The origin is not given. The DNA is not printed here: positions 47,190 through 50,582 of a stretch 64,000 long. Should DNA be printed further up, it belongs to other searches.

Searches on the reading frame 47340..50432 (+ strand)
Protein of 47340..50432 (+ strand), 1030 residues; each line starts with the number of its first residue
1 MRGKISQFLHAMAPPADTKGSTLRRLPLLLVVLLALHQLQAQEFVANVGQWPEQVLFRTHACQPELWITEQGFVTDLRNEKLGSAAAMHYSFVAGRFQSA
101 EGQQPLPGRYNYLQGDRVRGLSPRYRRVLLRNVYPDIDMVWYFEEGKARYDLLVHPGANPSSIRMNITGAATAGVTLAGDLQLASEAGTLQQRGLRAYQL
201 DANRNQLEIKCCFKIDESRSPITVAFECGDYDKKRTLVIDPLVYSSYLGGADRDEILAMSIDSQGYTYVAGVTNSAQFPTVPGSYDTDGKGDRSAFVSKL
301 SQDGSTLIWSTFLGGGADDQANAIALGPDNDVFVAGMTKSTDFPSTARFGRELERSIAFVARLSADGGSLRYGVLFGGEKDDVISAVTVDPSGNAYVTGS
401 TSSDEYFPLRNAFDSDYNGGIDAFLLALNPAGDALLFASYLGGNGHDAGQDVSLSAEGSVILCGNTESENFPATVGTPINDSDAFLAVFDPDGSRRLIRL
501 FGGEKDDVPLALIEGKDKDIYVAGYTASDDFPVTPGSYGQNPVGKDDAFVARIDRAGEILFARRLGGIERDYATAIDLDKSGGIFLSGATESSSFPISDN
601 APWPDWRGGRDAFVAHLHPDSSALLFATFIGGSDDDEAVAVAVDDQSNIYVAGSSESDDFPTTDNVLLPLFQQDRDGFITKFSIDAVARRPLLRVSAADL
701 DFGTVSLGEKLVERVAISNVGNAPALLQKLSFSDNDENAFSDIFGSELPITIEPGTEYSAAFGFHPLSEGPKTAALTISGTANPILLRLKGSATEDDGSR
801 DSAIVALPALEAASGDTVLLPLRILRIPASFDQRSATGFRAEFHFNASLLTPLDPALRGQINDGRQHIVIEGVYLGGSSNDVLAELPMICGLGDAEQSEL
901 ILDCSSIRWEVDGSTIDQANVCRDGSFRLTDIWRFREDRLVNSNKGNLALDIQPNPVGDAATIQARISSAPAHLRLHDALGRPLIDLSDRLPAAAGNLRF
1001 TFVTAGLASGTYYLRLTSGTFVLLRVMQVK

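Call 13: search_protein_families(library=pfam, proteins=[window:47340-50432:+], max_evalue=0.01)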
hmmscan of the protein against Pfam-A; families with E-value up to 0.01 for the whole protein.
window:47340-50432:+ (1030 aa): 5 families
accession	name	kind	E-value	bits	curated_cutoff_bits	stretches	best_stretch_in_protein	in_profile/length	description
PF25778.1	DUF7948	-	2.1e-41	142.8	27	1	44-242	1-214/214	Domain of unknown function (DUF7948)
PF06739.17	SBBP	-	7.9e-31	106.2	20.5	4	377-405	8-36/38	Beta-propeller repeat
PF22073.2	Cep192_D4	-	1.3e-05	25.7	35.5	1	691-781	2-95/112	Cep192 domain 4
PF15780.11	ASH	-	2.1e-05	25.1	27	1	697-779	11-89/98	Abnormal spindle-like microcephaly-assoc'd, ASPM-SPD-2-Hydin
PF22544.2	HYDIN_VesB_CFA65-like_Ig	-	8.4e-05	23.2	25.5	1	691-791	1-99/100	HYDIN/CFA65/VesB-like, Ig-like domain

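Call 15: find_encoding_contigs(protein=window:47340-50432:+, flank=6000, max_places=10)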
Protein window:47340-50432:+ (1030 aa): 1 contig read that carries it; 1 place shown.
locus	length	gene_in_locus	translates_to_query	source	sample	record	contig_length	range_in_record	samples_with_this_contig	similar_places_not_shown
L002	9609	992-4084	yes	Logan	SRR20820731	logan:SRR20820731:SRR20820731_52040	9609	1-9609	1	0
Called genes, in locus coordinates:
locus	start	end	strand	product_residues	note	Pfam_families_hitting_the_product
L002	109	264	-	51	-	-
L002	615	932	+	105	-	-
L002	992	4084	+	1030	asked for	PF25778:DUF7948, PF06739:SBBP (weak), PF22073:Cep192_D4 (faint)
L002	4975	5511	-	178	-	PF00355:Rieske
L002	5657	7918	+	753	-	PF00691:OmpA (weak)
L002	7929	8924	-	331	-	-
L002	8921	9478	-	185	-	PF07638:Sigma70_ECF (faint), PF04542:Sigma70_r2, PF08281:Sigma70_r4_2, PF04545:Sigma70_r4 (weak)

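Call 39: find_homologous_proteins(query=window:47340-50432:+, max_evalue=1e-20)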
Query window:47340-50432:+ (1030 aa): 6474 proteins with E <= 1e-20 among 8000 candidates; the best 120 are listed.
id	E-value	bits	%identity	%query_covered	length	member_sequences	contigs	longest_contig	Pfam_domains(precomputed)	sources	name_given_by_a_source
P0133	0.0e+0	2319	100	100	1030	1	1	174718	PF22073.3,PF25778.2,PF06739.18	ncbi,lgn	-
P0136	1.4e-220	753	34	58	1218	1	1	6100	PF25778.2,PF06739.18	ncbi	-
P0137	8.0e-199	681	36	41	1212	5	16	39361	PF25778.2,PF06739.18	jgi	jgi:hypothetical protein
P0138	3.3e-184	632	35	58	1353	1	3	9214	PF25778.2,PF06739.18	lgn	-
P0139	1.3e-182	627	34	56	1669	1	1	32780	PF07679.23,PF19408.6,PF13927.13,PF25778.2,PF06739.18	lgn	-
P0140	5.0e-180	619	32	59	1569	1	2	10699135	PF07679.23,PF19408.6,PF13895.13,PF17164.11,PF13927.13,PF25778.2,PF06739.18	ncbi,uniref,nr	ncbi:SBBP repeat-containing protein [Acanthopleuribacter pedis]|uniref:SBBP repeat-containing protei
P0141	1.2e-179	617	33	62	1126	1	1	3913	PF25778.2,PF06739.18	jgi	jgi:hypothetical protein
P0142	4.5e-179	615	33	60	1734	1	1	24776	PF25778.2,PF06739.18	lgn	-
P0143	8.4e-178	611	31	71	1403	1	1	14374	PF25778.2,PF06739.18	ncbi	-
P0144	1.0e-177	611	34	60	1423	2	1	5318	PF25778.2,PF06739.18,PF18911.7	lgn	-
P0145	1.3e-177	611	36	42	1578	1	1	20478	PF07679.23,PF19408.6,PF13895.13,PF13927.13,PF25778.2,PF06739.18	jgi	jgi:hypothetical protein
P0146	7.3e-177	608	32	70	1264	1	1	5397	PF25778.2,PF06739.18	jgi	jgi:hypothetical protein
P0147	1.8e-175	604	33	57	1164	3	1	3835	PF25778.2,PF06739.18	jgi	jgi:hypothetical protein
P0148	3.8e-175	602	31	66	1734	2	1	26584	PF00963.25,PF25778.2,PF06739.18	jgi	jgi:uncharacterized protein (TIGR03437 family)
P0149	1.8e-172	594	34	69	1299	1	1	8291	PF25778.2,PF06739.18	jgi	jgi:hypothetical protein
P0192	1.9e-141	491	31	73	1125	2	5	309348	PF22073.3,PF15780.12,PF25778.2,PF06739.18,PF22544.3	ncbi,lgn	-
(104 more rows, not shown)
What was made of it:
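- On Structured 5' leader of the SBBP gene: All homologues are at most 39% identical (call 39), which is too distant for a fair test.
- Tried and rejected: A normal query does return its self-hit (call 39).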

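Call 55: find_encoding_contigs(protein=P0192, flank=6000, max_places=3)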
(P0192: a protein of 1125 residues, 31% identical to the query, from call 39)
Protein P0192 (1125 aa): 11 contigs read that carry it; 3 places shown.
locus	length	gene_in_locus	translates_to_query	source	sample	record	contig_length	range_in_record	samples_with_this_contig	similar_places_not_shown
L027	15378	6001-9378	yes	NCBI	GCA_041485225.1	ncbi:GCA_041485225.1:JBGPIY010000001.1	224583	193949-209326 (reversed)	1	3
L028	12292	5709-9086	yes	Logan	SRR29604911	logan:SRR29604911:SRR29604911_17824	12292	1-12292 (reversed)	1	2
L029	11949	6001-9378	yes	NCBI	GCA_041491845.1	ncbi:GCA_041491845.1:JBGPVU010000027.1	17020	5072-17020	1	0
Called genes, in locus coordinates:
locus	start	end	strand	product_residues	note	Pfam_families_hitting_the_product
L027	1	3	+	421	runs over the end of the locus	-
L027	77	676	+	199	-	-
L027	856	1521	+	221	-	PF13248:Zn_ribbon_3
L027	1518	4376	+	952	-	PF12708:Pect-lyase_RHGA_epim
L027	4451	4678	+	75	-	-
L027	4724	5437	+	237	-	-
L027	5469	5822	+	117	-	-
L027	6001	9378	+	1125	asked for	PF25778:DUF7948, PF06739:SBBP, PF15780:ASH, PF22073:Cep192_D4 (weak), PF22544:HYDIN_VesB_CFA65-like_Ig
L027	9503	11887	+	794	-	-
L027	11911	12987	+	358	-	-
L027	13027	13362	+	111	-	-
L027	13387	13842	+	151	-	-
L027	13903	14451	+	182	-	-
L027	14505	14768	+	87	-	-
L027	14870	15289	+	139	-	PF07486:Hydrolase_2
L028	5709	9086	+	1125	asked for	PF25778:DUF7948, PF06739:SBBP, PF15780:ASH, PF22073:Cep192_D4 (weak), PF22544:HYDIN_VesB_CFA65-like_Ig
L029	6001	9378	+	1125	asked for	PF25778:DUF7948, PF06739:SBBP, PF15780:ASH, PF22073:Cep192_D4 (weak), PF22544:HYDIN_VesB_CFA65-like_Ig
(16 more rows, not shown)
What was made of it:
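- On Structured 5' leader of the SBBP gene: The SBBP homologue with the same domain make-up that was examined (L027-29) has 178 bp upstream (call 55).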
